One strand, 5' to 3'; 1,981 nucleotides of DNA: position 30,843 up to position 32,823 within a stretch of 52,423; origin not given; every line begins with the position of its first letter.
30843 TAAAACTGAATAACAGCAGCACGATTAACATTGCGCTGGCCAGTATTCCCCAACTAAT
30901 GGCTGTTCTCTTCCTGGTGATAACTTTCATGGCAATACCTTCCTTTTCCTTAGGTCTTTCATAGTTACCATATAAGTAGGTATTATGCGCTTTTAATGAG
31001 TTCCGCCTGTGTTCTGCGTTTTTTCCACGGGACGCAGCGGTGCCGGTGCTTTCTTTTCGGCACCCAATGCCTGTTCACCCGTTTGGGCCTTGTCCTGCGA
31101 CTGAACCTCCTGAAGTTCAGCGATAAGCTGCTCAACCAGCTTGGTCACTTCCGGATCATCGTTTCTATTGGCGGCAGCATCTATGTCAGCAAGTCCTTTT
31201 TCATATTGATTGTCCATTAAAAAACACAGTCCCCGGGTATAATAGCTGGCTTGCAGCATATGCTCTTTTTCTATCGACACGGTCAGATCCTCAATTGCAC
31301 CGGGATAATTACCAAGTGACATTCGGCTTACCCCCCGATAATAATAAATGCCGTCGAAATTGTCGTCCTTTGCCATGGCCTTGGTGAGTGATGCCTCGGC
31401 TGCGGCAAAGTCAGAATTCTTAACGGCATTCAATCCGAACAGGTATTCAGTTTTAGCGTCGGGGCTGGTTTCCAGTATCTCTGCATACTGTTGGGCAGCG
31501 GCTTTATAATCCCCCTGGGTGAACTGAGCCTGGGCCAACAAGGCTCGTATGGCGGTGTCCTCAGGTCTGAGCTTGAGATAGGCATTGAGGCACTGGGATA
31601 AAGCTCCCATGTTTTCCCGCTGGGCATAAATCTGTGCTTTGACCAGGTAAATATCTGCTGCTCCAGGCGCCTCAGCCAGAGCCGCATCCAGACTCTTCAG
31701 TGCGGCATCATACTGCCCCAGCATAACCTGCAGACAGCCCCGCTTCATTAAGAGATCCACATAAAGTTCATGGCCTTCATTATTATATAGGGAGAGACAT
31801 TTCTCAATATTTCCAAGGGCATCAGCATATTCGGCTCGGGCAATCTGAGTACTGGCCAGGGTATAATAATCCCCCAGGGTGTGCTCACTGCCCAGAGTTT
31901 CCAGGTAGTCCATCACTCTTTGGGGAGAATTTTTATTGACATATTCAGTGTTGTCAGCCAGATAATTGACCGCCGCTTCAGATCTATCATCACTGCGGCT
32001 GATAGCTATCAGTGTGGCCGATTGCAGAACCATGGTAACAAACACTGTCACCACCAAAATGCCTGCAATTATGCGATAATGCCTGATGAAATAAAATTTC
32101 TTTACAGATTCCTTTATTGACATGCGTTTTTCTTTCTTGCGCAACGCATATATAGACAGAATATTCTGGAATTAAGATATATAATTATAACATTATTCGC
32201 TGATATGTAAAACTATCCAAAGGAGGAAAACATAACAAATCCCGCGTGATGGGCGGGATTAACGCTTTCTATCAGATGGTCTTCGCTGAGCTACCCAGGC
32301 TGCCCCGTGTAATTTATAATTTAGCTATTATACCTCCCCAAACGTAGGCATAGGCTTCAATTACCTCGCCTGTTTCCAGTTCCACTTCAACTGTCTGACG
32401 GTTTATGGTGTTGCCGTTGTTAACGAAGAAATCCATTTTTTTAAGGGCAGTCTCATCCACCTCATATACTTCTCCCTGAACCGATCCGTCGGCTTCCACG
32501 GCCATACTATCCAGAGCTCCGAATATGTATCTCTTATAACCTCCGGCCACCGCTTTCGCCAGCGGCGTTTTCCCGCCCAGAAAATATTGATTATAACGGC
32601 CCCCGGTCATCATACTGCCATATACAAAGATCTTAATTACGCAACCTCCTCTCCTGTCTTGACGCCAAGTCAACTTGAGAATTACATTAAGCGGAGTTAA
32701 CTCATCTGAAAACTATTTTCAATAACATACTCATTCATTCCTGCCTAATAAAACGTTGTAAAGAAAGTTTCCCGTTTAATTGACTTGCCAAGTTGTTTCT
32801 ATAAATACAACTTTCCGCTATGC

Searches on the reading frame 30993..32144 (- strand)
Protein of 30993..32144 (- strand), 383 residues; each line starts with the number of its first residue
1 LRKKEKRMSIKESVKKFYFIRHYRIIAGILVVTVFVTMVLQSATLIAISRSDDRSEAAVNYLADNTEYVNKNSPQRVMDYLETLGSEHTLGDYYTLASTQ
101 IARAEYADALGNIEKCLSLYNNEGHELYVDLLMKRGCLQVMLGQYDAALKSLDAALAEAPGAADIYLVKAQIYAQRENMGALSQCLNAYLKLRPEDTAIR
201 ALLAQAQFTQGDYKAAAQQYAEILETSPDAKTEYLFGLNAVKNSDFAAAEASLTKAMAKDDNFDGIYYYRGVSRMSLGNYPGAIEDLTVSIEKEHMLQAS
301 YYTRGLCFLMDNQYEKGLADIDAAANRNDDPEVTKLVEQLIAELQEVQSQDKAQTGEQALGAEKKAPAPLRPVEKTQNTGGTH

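Call 10: search_protein_families(library=pfam, proteins=[window:30993-32144:-], max_evalue=0.001)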
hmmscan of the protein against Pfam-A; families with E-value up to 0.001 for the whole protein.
window:30993-32144:- (383 aa): 15 families
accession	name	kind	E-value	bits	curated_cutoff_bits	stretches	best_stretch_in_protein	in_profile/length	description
PF13432.12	TPR_16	-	9.4e-19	68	32.7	3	135-179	3-47/65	Tetratricopeptide repeat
PF13371.12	TPR_9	-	3e-16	59.6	35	2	130-172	30-72/73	Tetratricopeptide repeat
PF07719.23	TPR_2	-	1.5e-14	53.3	27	0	130-161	2-33/34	Tetratricopeptide repeat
PF14559.12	TPR_19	-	2.7e-13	50.5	25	2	142-205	4-67/68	Tetratricopeptide repeat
PF13428.12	TPR_14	-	8.3e-10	38.8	23.5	0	140-172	12-44/44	Tetratricopeptide repeat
PF00515.34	TPR_1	-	1.3e-09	37.9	27.8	0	130-160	2-32/34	Tetratricopeptide repeat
PF12895.13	ANAPC3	-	4.9e-09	36.8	27.2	1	142-218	2-77/82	Anaphase-promoting complex, cyclosome, subunit 3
PF23914.1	TPR_CcmH_CycH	-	4.5e-06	27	42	1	136-231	57-155/158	Cytochrome c-type biogenesis protein H TPR domain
PF13431.12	TPR_17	-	1.6e-05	25.3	24.4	0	254-284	3-33/34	Tetratricopeptide repeat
PF13424.12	TPR_12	-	2.4e-05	24.9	30.1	0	94-157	7-73/77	Tetratricopeptide repeat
PF13174.12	TPR_6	-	2.7e-05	25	26.3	0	131-161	2-32/33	Tetratricopeptide repeat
PF13414.12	TPR_11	-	0.00018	21.5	26.8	0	142-175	7-40/42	TPR repeat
PF25570.1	TPR_DENND3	-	0.00044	20.6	27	0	293-355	41-104/115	DENND3-like, TPR repeats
PF12569.14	NatA_aux_su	-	0.00048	19.6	33.3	0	142-221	205-284/515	N-terminal acetyltransferase A, auxiliary subunit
PF13181.12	TPR_8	-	0.00097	19.6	25.7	0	201-229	5-33/34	Tetratricopeptide repeat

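Call 42: find_homologous_proteins(query=window:30993-32144:-, max_evalue=1e-20)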
Query window:30993-32144:- (383 aa): 52 proteins with E <= 1e-20 among 8000 candidates.
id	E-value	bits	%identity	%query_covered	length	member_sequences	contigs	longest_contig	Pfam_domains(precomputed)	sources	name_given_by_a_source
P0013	3.1e-245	831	99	100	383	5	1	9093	PF14559.13,PF23914.2,PF13371.13,PF00515.35,PF12895.14,PF13432.13,PF13428.13,PF07719.24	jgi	jgi:tetratricopeptide (TPR) repeat protein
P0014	1.6e-202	690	85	98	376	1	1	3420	PF14559.13,PF13431.13,PF23914.2,PF13371.13,PF00515.35,PF12895.14,PF13432.13,PF13428.13,PF07719.24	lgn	-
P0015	2.6e-186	637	80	98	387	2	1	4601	PF14559.13,PF13431.13,PF23914.2,PF13371.13,PF00515.35,PF12895.14,PF13424.13,PF13432.13,PF13428.13,PF13181.13,PF07719.24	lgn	-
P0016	2.2e-184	631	79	98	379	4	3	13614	PF14559.13,PF23914.2,PF13371.13,PF00515.35,PF12895.14,PF13424.13,PF13432.13,PF13428.13,PF13181.13,PF07719.24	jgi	jgi:tetratricopeptide (TPR) repeat protein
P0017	1.0e-180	618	81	94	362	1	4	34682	PF14559.13,PF13431.13,PF23914.2,PF13371.13,PF00515.35,PF12895.14,PF13424.13,PF13432.13,PF13428.13,PF13181.13,PF07719.24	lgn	-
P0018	5.0e-172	590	75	98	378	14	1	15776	PF13431.13,PF23914.2,PF25062.2,PF13414.13,PF13428.13,PF14559.13,PF13371.13,PF00515.35,PF12895.14,PF13424.13,PF13432.13,PF13181.13,PF07719.24,PF13174.13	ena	-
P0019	2.5e-162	558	73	97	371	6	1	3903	PF14559.13,PF13431.13,PF25060.1,PF13371.13,PF00515.35,PF12895.14,PF13432.13,PF13428.13,PF07719.24,PF13174.13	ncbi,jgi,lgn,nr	ncbi:MAG: tetratricopeptide repeat protein [Methanocorpusculum sp.]|nr:tetratricopeptide repeat prot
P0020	2.7e-162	558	70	97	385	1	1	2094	PF14559.13,PF13431.13,PF25060.1,PF13414.13,PF13371.13,PF00515.35,PF12895.14,PF13432.13,PF13428.13,PF07719.24,PF13174.13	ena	-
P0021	4.4e-162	557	72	95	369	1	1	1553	PF14559.13,PF13431.13,PF23914.2,PF25060.1,PF13371.13,PF00515.35,PF12895.14,PF13432.13,PF13428.13,PF07719.24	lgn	-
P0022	4.7e-162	557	71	97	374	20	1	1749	PF13431.13,PF23914.2,PF25060.1,PF13428.13,PF14559.13,PF13371.13,PF00515.35,PF12895.14,PF13424.13,PF13432.13,PF07719.24,PF13174.13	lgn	-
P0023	6.9e-162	557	69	98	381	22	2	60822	PF14559.13,PF13431.13,PF25060.1,PF13371.13,PF00515.35,PF12895.14,PF13432.13,PF13428.13,PF13181.13,PF07719.24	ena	-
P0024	8.9e-162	556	70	97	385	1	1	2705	PF13431.13,PF25060.1,PF13414.13,PF13428.13,PF14559.13,PF13371.13,PF00515.35,PF12895.14,PF13424.13,PF13432.13,PF07719.24,PF13174.13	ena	-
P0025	1.5e-161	555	70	97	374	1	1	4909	PF14559.13,PF13431.13,PF23914.2,PF25060.1,PF13371.13,PF00515.35,PF12895.14,PF13432.13,PF13428.13,PF07719.24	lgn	-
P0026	3.3e-161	554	72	97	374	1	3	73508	PF14559.13,PF13371.13,PF00515.35,PF12895.14,PF13432.13,PF13428.13,PF07719.24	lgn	-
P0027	6.3e-161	553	70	95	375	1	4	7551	PF14559.13,PF13431.13,PF13371.13,PF00515.35,PF12895.14,PF13432.13,PF13428.13,PF07719.24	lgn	-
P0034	3.8e-154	531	67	96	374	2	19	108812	PF13431.13,PF25060.1,PF13428.13,PF14559.13,PF13371.13,PF00515.35,PF12895.14,PF13424.13,PF13432.13,PF13181.13,PF07719.24,PF13174.13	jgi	jgi:tetratricopeptide (TPR) repeat protein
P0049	2.9e-109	384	54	95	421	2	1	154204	PF13371.13,PF00515.35,PF13432.13,PF07719.24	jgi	-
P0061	4.4e-82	294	45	89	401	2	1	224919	PF14559.13,PF23914.2,PF13414.13,PF13371.13,PF00515.35,PF12895.14,PF13424.13,PF13432.13,PF13428.13,PF13181.13,PF07719.24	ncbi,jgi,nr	ncbi:MAG: tetratricopeptide repeat protein [Oscillibacter sp.]|jgi:tetratricopeptide (TPR) repeat pr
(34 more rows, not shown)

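Call 43: find_encoding_contigs(protein=P0034, flank=10000, max_places=3)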
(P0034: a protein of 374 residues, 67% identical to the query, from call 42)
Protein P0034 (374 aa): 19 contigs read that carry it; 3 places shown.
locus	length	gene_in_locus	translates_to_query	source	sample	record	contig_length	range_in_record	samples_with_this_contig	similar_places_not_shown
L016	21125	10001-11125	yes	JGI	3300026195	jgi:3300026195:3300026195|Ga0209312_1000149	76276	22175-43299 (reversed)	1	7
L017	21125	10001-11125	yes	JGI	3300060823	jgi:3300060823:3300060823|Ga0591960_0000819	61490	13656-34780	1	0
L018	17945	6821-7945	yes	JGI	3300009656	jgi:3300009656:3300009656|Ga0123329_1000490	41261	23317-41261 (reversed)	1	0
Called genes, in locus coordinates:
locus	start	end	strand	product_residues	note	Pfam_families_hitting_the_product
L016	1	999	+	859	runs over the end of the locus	PF08448:PAS_4, PF13426:PAS_9 (faint), PF13185:GAF_2, PF01590:GAF, PF13185:GAF_2 (weak), PF00512:HisKA, PF02518:HATPase_c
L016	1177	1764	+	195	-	PF00512:HisKA (faint), PF02518:HATPase_c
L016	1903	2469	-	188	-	PF00395:SLH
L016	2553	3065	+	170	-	-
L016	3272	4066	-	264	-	PF01797:Y1_Tnp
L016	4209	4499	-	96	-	PF15781:ParE-like_toxin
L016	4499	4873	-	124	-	PF04014:MazE_antitoxin (faint)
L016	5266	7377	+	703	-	PF18885:DUF5648, PF00041:fn3, PF07833:Cu_amine_oxidN1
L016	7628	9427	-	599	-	PF00501:AMP-binding, PF23562:AMP-binding_C_3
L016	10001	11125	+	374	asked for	PF12895:ANAPC3 (faint), PF25060:ARM_TT21_2nd (faint), PF13181:TPR_8 (faint), PF13424:TPR_12 (faint), PF00515:TPR_1 (faint), PF07719:TPR_2 (faint), PF13174:TPR_6 (faint), PF13432:TPR_16 (weak), +4 more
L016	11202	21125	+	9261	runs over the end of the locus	-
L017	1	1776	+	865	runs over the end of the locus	PF08448:PAS_4, PF13426:PAS_9 (faint), PF13185:GAF_2, PF01590:GAF, PF13185:GAF_2 (weak), PF00512:HisKA, PF02518:HATPase_c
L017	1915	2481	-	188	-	PF00395:SLH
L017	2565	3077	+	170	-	-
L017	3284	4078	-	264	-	PF01797:Y1_Tnp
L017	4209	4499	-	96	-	PF15781:ParE-like_toxin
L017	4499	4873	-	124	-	PF04014:MazE_antitoxin (faint)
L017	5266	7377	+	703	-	PF18885:DUF5648, PF00041:fn3, PF07833:Cu_amine_oxidN1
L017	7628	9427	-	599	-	PF00501:AMP-binding, PF23562:AMP-binding_C_3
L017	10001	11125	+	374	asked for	PF12895:ANAPC3 (faint), PF25060:ARM_TT21_2nd (faint), PF13181:TPR_8 (faint), PF13424:TPR_12 (faint), PF00515:TPR_1 (faint), PF07719:TPR_2 (faint), PF13174:TPR_6 (faint), PF13432:TPR_16 (weak), +4 more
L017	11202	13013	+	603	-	-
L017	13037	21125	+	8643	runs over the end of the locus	-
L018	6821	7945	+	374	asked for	PF12895:ANAPC3 (faint), PF25060:ARM_TT21_2nd (faint), PF13181:TPR_8 (faint), PF13424:TPR_12 (faint), PF00515:TPR_1 (faint), PF07719:TPR_2 (faint), PF13174:TPR_6 (faint), PF13432:TPR_16 (weak), +4 more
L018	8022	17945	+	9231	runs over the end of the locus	-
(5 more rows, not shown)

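Call 44: find_encoding_contigs(protein=P0049, flank=10000, max_places=2)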
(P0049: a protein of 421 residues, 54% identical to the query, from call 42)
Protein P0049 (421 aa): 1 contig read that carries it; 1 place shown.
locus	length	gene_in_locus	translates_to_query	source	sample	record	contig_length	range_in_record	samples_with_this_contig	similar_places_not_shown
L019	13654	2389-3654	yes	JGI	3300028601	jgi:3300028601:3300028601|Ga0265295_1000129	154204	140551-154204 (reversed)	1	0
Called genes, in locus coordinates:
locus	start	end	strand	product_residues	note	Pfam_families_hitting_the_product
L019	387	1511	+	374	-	PF04055:Radical_SAM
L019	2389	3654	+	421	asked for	PF00515:TPR_1 (faint), PF07719:TPR_2 (faint), PF13432:TPR_16 (faint), PF13371:TPR_9 (faint)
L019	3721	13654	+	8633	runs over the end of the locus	-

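Call 45: find_encoding_contigs(protein=P0061, flank=10000, max_places=2)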
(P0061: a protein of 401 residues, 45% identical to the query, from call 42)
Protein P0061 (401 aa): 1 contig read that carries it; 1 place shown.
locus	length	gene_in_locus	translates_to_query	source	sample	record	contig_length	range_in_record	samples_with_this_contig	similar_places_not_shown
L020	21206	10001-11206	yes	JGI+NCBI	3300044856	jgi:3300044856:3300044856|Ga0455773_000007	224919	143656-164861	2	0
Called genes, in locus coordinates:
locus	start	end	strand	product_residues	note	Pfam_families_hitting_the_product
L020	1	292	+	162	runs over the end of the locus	PF25084:LbH_EIF2B (weak), PF25087:GMPPB_C, PF00132:Hexapep, PF14602:Hexapep_2 (weak)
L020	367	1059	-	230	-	PF11738:DUF3298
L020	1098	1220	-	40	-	-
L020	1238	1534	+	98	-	PF01371:Trp_repressor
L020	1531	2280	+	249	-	PF01209:Ubie_methyltran (weak), PF05175:MTS (faint), PF13489:Methyltransf_23, PF13847:Methyltransf_31, PF08241:Methyltransf_11, PF08242:Methyltransf_12, PF13649:Methyltransf_25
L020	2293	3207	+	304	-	PF01430:HSP33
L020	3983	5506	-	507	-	-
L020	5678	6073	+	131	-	PF08769:Spo0A_C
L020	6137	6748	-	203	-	PF02915:Rubrerythrin, PF21349:RUBY_RBDX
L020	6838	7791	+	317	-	PF01522:Polysacc_deac_1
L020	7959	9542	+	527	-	PF00395:SLH (weak), PF00753:Lactamase_B, PF12706:Lactamase_B_2 (weak), PF02805:Ada_Zn_binding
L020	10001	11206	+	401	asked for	PF12895:ANAPC3 (faint), PF13371:TPR_9 (faint), PF13424:TPR_12 (faint), PF14559:TPR_19 (faint), PF00515:TPR_1 (faint), PF07719:TPR_2 (faint), PF13181:TPR_8 (faint), PF23914:TPR_CcmH_CycH (weak), +3 more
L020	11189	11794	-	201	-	-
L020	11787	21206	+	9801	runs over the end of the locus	-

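Call 46: find_encoding_contigs(protein=P0026, flank=10000, max_places=2)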
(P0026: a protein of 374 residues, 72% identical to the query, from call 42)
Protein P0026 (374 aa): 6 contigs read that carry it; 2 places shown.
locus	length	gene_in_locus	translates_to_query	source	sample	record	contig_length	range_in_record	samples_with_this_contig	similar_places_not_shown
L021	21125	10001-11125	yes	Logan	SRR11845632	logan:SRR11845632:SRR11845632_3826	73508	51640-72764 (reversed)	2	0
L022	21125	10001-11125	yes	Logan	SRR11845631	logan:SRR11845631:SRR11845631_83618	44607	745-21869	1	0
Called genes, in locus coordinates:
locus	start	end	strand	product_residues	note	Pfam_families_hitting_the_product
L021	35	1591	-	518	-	PF17853:GGDEF_2 (faint), PF13556:HTH_30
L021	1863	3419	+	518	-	PF07992:Pyr_redox_2 (weak), PF00070:Pyr_redox (faint), PF00890:FAD_binding_2, PF01266:DAO, PF01494:FAD_binding_3 (weak), PF03486:HI0933_like, PF12831:FAD_oxidored, PF13450:NAD_binding_8, +2 more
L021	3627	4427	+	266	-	PF02361:CbiQ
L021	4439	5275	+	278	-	PF00005:ABC_tran, PF02463:SMC_N, PF13304:AAA_21 (weak)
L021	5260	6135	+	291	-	PF00005:ABC_tran, PF02463:SMC_N (faint), PF13304:AAA_21 (weak)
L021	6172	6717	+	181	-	PF07456:Hpre_diP_synt_I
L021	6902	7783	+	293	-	PF00753:Lactamase_B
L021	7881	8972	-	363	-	PF01266:DAO, PF07992:Pyr_redox_2 (faint)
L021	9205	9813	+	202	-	PF01966:HD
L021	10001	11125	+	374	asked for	PF13428:TPR_14 (faint), PF12895:ANAPC3 (faint), PF14559:TPR_19 (faint), PF00515:TPR_1 (faint), PF07719:TPR_2 (faint), PF13371:TPR_9 (faint), PF13432:TPR_16 (weak)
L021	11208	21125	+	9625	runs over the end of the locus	-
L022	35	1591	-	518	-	PF17853:GGDEF_2 (faint), PF13556:HTH_30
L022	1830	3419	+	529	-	PF01946:Thi4 (faint), PF07992:Pyr_redox_2 (weak), PF00890:FAD_binding_2, PF01266:DAO, PF01494:FAD_binding_3 (weak), PF03486:HI0933_like, PF12831:FAD_oxidored, PF13450:NAD_binding_8, +2 more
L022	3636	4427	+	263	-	PF02361:CbiQ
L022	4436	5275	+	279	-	PF00005:ABC_tran, PF02463:SMC_N, PF13304:AAA_21 (weak)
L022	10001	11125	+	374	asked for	PF13428:TPR_14 (faint), PF12895:ANAPC3 (faint), PF14559:TPR_19 (faint), PF00515:TPR_1 (faint), PF07719:TPR_2 (faint), PF13371:TPR_9 (faint), PF13432:TPR_16 (weak)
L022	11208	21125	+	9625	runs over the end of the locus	-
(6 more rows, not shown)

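Call 100: search_solved_structures(query=window:30993-32144:-, max_evalue=0.001)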
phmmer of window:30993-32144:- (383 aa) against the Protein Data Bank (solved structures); distinct sequences matched with E-value up to 0.001: 23.
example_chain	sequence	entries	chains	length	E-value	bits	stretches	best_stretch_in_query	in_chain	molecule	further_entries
9qhb_A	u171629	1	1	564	1.9e-13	53.6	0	142-318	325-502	Engineered tetratricopeptide repeat protein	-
9qhc_A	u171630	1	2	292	2.9e-07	33.3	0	190-319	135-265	Engineered tetratricopeptide repeat protein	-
8bu0_A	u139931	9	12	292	5e-07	32.5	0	143-318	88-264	Consensus tetratricopeptide repeat protein | Crystal structure of an 8-repeat consensus TPR superhelix with Zinc. | Monomer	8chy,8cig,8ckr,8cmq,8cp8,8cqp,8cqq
3uq3_A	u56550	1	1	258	2.1e-06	30.5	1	191-294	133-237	Heat shock protein STI1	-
3kd7_A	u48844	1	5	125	2.6e-06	30.2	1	203-293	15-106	CTPR390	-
4xi0_A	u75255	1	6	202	1.1e-05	28.2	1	68-231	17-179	Magnetosome protein MamA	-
5lfm_A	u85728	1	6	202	1.7e-05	27.5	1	69-231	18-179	Magnetosome protein MamA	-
5lfl_A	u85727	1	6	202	3.7e-05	26.4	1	70-231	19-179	Magnetosome protein MamA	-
1w3b_A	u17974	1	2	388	4.5e-05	26.1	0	114-231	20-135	UDP-N-ACETYLGLUCOSAMINE--PEPTIDE N-ACETYLGLUCOSAMINYLTRANSFERASE 110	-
3upv_A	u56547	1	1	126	6.2e-05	25.6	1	204-294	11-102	Heat shock protein STI1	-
7ntf_A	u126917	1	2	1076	6.5e-05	25.6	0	101-231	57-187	Isoform 1 of UDP-N-acetylglucosamine--peptide N-acetylglucosaminyltransferase 110 kDa subu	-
6eou_A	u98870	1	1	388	7.3e-05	25.4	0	114-231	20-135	UDP-N-acetylglucosamine--peptide N-acetylglucosaminyltransferase 110 kDa subunit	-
7yeh_B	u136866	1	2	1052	0.00012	24.7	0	114-231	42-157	UDP-N-acetylglucosamine--peptide N-acetylglucosaminyltransferase 110 kDa subunit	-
8clk_D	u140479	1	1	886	0.00013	24.6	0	182-237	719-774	General transcription factor 3C polypeptide 3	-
7yea_A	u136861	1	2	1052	0.00013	24.6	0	114-231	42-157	UDP-N-acetylglucosamine--peptide N-acetylglucosaminyltransferase 110 kDa subunit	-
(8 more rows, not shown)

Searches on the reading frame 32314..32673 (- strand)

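Call 69: search_protein_families(library=pfam, proteins=[window:32314-32673:-], max_evalue=0.001)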
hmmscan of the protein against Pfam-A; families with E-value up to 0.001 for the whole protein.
window:32314-32673:- (119 aa): 1 family
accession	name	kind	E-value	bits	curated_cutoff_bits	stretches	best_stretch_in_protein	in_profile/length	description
PF06094.17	GGACT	-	6.5e-19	69.1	22.8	1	15-113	1-103/120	Gamma-glutamyl cyclotransferase, AIG2-like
